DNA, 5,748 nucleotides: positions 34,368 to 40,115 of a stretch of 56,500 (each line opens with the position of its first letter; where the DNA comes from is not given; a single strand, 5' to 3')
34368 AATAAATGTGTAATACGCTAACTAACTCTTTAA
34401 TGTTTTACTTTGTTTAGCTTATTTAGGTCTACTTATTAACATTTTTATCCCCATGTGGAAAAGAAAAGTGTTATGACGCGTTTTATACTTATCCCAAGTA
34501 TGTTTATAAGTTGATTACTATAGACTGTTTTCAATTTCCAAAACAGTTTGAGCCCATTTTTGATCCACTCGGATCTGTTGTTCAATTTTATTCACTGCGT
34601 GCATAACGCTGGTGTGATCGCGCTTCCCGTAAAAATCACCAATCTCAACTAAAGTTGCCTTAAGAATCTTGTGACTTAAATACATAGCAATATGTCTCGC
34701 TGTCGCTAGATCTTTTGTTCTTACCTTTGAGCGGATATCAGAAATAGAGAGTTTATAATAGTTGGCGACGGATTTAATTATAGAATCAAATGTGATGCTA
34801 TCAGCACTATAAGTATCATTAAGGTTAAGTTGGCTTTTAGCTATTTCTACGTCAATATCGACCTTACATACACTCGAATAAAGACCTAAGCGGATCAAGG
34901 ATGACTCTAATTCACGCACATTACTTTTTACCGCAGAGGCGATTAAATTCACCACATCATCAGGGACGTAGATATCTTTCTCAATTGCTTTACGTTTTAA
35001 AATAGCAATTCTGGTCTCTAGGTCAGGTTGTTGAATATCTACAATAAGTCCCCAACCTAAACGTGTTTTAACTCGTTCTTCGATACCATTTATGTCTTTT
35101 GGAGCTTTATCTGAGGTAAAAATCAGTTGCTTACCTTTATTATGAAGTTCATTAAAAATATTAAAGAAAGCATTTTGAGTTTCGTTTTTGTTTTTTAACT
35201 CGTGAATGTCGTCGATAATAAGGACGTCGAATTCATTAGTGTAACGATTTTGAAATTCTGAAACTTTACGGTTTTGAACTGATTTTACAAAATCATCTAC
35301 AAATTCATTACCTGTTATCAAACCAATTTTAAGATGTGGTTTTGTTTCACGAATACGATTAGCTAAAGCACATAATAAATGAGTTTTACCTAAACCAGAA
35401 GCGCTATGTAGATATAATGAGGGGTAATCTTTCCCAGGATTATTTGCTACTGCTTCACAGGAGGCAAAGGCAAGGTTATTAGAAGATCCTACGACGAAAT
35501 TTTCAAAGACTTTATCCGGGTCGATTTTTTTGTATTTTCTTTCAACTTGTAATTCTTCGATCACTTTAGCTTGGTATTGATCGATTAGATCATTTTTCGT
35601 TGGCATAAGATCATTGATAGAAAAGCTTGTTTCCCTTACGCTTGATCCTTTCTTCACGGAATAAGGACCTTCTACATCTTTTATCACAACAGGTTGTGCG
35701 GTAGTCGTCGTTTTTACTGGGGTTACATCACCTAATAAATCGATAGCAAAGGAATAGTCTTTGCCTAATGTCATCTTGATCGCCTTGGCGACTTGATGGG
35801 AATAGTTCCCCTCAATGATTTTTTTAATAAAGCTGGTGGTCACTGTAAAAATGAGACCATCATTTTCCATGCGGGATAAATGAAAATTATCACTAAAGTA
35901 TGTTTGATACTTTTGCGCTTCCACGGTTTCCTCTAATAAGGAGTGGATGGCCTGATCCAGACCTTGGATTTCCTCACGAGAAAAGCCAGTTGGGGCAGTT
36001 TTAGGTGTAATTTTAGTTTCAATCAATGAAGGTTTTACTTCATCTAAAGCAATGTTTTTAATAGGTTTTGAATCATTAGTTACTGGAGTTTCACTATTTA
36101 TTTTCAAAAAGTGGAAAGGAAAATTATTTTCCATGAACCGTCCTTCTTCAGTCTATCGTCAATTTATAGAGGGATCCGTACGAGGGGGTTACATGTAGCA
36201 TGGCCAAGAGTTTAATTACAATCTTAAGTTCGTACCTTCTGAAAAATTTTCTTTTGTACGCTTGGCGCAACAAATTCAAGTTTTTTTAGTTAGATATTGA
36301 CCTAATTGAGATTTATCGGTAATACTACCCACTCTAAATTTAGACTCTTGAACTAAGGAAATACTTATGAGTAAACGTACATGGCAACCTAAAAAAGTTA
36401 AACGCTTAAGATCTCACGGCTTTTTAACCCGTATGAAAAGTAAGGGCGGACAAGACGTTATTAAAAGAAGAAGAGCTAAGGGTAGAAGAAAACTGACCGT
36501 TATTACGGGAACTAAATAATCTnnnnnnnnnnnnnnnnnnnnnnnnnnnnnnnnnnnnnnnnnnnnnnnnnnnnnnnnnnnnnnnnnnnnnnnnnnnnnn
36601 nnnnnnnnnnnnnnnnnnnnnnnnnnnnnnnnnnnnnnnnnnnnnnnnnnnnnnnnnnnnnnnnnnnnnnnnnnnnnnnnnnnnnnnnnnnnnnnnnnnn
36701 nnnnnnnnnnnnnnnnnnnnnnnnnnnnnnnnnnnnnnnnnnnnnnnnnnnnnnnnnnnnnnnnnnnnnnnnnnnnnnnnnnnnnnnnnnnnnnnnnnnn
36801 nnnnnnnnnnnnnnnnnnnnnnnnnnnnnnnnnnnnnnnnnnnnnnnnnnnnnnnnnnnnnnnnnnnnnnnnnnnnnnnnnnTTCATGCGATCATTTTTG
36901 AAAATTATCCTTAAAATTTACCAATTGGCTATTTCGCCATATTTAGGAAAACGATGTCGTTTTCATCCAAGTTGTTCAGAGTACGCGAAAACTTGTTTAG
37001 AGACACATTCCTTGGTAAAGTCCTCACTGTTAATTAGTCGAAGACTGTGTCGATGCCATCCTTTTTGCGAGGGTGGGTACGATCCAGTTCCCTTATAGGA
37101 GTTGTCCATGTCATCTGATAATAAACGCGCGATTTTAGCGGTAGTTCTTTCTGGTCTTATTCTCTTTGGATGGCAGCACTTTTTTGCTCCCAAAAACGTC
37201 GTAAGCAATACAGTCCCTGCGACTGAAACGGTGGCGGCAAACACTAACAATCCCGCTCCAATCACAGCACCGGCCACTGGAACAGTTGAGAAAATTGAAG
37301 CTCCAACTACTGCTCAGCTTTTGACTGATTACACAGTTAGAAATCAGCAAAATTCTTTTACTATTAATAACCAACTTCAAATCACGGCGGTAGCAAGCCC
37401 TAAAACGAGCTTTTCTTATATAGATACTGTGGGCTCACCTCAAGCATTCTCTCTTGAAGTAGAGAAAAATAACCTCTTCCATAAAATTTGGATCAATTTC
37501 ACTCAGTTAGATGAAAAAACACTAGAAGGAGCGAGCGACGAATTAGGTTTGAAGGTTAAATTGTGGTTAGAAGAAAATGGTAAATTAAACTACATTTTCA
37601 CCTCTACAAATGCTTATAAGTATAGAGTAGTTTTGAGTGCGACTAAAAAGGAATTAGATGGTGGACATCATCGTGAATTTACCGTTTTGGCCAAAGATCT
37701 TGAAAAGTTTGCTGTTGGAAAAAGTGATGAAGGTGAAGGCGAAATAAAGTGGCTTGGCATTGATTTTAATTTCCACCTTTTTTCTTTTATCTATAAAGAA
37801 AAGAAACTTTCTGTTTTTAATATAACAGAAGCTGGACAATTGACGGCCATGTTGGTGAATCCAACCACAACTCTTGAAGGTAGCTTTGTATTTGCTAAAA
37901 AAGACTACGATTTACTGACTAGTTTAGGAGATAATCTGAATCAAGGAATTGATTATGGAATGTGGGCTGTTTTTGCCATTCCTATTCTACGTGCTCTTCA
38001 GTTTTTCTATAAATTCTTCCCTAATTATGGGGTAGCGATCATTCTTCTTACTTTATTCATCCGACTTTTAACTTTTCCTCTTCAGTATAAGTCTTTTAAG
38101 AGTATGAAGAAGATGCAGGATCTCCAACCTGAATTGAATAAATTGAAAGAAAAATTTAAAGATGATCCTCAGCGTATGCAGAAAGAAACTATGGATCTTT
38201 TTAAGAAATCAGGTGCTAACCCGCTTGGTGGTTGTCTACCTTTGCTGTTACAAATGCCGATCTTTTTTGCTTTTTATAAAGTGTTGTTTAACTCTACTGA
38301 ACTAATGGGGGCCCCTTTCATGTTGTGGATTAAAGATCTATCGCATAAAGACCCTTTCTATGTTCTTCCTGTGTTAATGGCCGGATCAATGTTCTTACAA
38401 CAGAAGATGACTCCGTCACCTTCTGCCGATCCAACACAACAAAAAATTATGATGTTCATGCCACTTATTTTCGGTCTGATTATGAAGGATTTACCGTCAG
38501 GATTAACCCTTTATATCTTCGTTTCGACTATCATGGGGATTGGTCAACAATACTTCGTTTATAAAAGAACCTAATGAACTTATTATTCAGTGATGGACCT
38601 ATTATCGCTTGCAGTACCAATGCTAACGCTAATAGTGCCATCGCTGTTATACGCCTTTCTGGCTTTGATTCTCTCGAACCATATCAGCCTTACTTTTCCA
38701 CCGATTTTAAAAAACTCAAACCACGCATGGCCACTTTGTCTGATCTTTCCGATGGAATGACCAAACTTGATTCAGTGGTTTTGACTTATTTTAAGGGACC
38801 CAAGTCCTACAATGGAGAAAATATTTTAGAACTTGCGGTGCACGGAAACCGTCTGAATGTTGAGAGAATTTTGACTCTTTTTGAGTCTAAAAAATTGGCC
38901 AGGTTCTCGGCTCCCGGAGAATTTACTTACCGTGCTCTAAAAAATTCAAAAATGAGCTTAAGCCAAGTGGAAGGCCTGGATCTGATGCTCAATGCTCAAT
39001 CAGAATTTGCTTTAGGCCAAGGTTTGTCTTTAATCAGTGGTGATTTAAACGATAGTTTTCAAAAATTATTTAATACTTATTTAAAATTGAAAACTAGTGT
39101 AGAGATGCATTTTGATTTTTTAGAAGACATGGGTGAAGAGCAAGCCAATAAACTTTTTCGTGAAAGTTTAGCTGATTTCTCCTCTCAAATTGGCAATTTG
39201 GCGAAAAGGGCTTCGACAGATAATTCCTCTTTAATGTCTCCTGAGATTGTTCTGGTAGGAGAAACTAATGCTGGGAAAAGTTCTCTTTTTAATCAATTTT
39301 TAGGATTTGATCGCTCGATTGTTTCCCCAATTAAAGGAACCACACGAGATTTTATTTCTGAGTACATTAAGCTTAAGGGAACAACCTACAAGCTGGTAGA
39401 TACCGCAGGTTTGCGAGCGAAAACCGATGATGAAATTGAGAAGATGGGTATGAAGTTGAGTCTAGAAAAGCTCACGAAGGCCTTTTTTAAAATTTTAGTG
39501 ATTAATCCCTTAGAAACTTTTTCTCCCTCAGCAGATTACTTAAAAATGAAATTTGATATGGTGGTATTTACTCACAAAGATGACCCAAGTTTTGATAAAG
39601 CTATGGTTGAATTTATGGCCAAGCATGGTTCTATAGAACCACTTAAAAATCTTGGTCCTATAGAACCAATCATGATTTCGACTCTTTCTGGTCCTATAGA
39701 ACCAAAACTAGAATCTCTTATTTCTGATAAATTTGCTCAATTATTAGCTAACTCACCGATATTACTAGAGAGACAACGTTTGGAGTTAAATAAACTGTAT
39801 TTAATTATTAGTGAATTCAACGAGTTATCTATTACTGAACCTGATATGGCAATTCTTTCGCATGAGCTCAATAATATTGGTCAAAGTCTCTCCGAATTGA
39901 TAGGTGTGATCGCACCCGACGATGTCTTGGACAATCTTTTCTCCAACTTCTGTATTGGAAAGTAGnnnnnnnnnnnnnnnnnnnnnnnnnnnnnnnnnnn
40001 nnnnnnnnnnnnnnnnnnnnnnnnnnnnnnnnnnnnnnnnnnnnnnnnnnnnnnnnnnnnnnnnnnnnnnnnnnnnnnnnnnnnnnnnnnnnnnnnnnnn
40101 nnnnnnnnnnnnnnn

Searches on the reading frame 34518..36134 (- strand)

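Call 9: search_protein_families(library=pfam, proteins=[window:34518-36134:-])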
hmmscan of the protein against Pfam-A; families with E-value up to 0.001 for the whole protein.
window:34518-36134:- (538 aa): 6 families
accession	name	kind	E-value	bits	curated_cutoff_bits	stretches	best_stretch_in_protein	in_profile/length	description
PF00308.24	Bac_DnaA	-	2.4e-55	187.6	23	1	206-366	3-162/162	Bacterial DnaA ATPAse domain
PF08299.17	Bac_DnaA_C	-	1.7e-25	89.3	31.5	1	450-517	2-69/69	Bacterial dnaA protein helix-turn-helix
PF00004.35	AAA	-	8.1e-07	30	21.2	1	241-339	2-106/131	ATPase family associated with various cellular activities (AAA)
PF01695.23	IstB_IS21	-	4e-06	26.9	24.1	1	242-344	97-195/238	IstB-like ATP binding protein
PF11638.13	DnaA_N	-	9.1e-06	25.8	24.6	1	63-120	7-64/65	DnaA N-terminal domain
PF04851.21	ResIII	-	1.1e-05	25.9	22.5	0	186-266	6-52/164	Type III restriction enzyme, res subunit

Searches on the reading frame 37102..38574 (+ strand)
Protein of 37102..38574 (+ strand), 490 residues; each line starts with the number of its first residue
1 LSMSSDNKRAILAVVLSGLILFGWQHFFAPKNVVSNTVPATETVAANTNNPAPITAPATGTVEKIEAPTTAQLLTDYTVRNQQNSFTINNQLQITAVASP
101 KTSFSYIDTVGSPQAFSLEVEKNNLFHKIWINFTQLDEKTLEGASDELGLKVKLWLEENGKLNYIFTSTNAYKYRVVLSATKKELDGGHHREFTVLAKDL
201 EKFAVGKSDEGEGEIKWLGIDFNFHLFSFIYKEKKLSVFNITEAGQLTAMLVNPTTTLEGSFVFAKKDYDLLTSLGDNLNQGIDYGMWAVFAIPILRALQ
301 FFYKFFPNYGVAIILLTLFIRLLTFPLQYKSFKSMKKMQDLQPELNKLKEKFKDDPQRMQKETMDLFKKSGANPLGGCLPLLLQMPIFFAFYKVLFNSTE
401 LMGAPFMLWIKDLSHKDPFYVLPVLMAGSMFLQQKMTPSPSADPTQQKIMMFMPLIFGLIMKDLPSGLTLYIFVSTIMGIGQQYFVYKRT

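Call 9: search_protein_families(library=pfam, proteins=[window:37102-38574:+])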
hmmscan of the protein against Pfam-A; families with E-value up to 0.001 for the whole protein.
window:37102-38574:+ (490 aa): 1 family
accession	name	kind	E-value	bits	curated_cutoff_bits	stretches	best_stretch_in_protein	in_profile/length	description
PF02096.25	60KD_IMP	-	8.2e-63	211.7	35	1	309-488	1-163/163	60Kd inner membrane protein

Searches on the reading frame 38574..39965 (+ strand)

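Call 9: search_protein_families(library=pfam, proteins=[window:38574-39965:+])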
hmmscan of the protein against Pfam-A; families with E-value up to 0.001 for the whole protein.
window:38574-39965:+ (463 aa): 6 families
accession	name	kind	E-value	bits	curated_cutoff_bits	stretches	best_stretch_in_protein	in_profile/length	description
PF10396.14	TrmE_N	-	8.2e-26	91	29.8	1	10-126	2-117/117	GTP-binding protein TrmE N-terminus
PF01926.29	MMR_HSR1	-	1.9e-18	67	21.9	1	224-319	1-92/113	50S ribosome-binding GTPase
PF12631.12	MnmE_helical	-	8.3e-17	62.4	40.1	1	129-460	1-211/211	MnmE helical domain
PF02421.24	FeoB_N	-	3.6e-06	27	27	1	224-280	2-57/156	Ferrous iron transport protein B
PF00350.29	Dynamin_N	-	0.00032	21.2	27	0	225-258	1-33/168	Dynamin family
PF04548.22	AIG1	-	0.00049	19.9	27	0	224-282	2-61/212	AIG1 family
